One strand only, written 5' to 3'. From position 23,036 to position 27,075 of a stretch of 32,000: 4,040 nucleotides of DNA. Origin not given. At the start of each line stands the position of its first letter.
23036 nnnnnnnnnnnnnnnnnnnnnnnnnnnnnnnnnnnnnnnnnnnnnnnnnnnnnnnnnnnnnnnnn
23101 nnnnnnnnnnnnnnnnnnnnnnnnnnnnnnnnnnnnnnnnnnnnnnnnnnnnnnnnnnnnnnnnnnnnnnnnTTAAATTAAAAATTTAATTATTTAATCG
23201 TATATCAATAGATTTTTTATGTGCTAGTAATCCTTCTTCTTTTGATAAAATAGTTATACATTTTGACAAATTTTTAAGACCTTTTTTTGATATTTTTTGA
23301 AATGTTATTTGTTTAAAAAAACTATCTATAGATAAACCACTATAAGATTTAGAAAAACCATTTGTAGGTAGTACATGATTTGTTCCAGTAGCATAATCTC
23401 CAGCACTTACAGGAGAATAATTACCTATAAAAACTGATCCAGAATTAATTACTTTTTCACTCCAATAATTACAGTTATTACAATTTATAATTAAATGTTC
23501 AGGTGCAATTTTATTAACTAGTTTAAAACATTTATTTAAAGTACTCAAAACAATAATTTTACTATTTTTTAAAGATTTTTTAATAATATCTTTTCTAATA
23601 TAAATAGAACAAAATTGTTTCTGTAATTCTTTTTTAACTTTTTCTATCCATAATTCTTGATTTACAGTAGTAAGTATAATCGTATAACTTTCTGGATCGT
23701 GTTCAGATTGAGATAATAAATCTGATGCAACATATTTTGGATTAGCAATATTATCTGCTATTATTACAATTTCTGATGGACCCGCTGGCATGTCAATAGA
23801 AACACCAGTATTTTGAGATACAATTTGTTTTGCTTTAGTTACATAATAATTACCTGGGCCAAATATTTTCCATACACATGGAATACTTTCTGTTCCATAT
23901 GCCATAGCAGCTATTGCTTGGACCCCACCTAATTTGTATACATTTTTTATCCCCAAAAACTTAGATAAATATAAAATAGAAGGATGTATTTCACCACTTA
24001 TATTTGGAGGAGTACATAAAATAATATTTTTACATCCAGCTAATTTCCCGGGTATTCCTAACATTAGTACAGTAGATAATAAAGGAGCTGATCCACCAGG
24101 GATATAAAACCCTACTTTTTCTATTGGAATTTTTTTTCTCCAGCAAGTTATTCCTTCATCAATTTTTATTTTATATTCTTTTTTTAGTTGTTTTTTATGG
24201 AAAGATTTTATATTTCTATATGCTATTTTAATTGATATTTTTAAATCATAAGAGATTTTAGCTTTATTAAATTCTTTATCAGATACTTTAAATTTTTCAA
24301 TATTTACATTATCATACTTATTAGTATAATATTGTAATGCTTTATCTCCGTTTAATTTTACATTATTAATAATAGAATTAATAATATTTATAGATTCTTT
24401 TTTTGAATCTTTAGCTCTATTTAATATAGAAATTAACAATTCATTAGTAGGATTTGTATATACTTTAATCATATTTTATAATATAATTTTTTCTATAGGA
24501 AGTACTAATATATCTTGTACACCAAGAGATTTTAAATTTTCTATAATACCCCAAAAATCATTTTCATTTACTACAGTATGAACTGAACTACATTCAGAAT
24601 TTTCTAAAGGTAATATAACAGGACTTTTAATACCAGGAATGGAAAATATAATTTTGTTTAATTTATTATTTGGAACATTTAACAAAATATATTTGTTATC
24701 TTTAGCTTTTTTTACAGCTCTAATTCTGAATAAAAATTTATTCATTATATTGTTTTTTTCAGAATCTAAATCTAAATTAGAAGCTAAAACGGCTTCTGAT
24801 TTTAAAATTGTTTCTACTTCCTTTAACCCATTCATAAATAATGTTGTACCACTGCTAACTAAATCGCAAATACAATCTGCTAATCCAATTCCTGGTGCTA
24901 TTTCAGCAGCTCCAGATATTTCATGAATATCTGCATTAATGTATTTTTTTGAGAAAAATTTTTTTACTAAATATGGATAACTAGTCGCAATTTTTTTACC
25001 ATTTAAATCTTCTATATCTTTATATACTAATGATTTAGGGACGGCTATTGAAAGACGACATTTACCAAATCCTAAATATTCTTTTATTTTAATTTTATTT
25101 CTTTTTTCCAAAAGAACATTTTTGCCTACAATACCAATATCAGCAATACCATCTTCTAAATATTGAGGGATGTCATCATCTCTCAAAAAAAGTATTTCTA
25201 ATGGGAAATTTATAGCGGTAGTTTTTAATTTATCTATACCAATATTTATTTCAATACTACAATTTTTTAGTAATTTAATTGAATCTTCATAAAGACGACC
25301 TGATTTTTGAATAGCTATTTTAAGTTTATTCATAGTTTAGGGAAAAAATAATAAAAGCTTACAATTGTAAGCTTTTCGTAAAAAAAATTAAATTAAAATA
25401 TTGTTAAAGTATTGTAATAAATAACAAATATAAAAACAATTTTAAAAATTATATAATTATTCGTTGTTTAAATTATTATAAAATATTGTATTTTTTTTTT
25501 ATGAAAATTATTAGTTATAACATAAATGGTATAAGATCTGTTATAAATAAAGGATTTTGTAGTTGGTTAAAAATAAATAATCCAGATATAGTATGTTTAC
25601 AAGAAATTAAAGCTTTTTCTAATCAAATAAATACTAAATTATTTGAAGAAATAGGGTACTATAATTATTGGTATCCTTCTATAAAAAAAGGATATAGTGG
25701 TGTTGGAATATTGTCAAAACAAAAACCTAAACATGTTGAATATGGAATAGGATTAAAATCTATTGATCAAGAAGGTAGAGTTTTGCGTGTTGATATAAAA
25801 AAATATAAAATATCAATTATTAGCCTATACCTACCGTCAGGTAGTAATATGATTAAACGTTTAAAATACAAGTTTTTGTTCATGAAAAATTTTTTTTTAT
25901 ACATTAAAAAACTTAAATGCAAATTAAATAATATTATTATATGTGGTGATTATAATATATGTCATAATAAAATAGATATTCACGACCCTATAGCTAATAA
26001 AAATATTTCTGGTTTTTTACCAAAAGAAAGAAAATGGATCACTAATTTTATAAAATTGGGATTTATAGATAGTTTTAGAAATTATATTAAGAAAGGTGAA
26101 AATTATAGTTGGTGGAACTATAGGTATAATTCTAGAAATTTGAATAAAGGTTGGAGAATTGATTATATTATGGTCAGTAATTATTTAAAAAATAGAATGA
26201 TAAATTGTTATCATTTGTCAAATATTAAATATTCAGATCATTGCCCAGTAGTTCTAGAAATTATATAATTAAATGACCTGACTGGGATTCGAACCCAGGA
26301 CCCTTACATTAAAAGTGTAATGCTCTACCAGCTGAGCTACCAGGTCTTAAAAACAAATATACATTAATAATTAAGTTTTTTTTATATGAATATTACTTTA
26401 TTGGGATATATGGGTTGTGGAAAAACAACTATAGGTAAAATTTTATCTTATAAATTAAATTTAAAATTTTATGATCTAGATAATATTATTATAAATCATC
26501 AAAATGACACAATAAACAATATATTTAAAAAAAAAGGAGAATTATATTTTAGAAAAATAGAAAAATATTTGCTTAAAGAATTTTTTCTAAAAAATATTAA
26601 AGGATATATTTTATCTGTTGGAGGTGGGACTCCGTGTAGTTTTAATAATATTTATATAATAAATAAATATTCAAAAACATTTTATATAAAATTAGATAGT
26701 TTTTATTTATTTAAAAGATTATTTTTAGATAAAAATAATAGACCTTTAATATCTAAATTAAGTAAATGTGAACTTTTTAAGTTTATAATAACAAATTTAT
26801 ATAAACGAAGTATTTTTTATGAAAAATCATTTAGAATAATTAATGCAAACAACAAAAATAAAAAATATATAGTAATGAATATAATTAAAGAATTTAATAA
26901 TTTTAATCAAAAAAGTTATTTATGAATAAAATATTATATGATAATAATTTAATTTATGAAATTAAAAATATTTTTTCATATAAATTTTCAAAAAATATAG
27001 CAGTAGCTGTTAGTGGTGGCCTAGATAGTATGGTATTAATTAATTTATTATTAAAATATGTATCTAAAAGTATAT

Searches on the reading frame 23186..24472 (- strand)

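Call 27: search_protein_families(library=ncbifam, proteins=[window:23186-24472:-], max_evalue=0.00001)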
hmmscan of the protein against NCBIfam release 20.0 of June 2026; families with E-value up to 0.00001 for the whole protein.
window:23186-24472:- (428 aa): 2 families
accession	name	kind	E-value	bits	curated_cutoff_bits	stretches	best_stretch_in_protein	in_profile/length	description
TIGR00069.1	hisD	equivalog_domain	1.3e-148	495.5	243.8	1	32-425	2-393/393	histidinol dehydrogenase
NF010343.0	PRK13770.1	equivalog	1.3e-92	310.8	647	1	24-426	18-415/416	histidinol dehydrogenase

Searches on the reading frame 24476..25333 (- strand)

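Call 27: search_protein_families(library=ncbifam, proteins=[window:24476-25333:-], max_evalue=0.00001)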
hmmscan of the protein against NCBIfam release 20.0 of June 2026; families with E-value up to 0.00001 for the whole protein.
window:24476-25333:- (285 aa): 2 families
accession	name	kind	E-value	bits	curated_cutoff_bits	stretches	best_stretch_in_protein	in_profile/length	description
TIGR00070.1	hisG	equivalog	1.4e-55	188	75.75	1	4-183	1-181/183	ATP phosphoribosyltransferase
TIGR03455.1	HisG_C-term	equivalog_domain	1.1e-24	86.5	40.05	1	190-284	6-100/100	ATP phosphoribosyltransferase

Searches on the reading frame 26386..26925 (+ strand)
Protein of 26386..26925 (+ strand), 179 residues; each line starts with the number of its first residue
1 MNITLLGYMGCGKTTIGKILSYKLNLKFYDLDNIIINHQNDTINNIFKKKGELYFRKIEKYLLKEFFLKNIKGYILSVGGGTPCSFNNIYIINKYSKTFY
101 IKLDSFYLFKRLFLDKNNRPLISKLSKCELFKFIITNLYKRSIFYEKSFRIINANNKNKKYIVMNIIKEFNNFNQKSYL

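Call 27: search_protein_families(library=ncbifam, proteins=[window:26386-26925:+], max_evalue=0.00001)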
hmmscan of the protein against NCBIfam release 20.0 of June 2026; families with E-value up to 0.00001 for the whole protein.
window:26386-26925:+ (179 aa): 12 families
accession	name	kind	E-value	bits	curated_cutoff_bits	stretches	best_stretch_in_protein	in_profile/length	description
NF010555.0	PRK13949.1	equivalog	3.2e-41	141.3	180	1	2-170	3-169/175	shikimate kinase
NF010553.0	PRK13947.1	equivalog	1.5e-24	87.1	204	1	2-173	3-168/173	shikimate kinase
NF010552.0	PRK13946.1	equivalog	1e-23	83.9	186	1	2-175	25-192/198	shikimate kinase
NF010556.0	PRK13951.1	equivalog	1.8e-22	79.8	560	1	1-171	1-160/492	bifunctional shikimate kinase AroK/3-dehydroquinate synthase AroB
NF010554.0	PRK13948.1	equivalog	6.6e-21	74.7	217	1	3-175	13-178/192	shikimate kinase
NF002988.0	PRK03731.1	equivalog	1.5e-17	63.8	161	1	3-171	5-169/174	shikimate kinase AroL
NF003456.0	PRK05057.1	equivalog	4.9e-17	62.4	195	1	2-170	6-170/173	shikimate kinase AroK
NF001866.0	PRK00625.1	equivalog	2.1e-13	50.8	142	1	1-137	1-134/173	shikimate kinase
NF010627.0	PRK14021.1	equivalog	7.6e-12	44.4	565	1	5-111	11-119/542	bifunctional shikimate kinase/3-dehydroquinate synthase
NF006015.0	PRK08154.1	subfamily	9.4e-12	44.7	204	1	2-161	138-293/314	anaerobic benzoate catabolism transcriptional regulator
NF040667.1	hom_kin_desulfo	exception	1.2e-11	44.8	197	1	2-169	2-161/163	homoserine kinase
NF006610.0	PRK09169.1-4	subfamily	2.6e-10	37.6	4299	1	3-159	2868-3019/3056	hypothetical protein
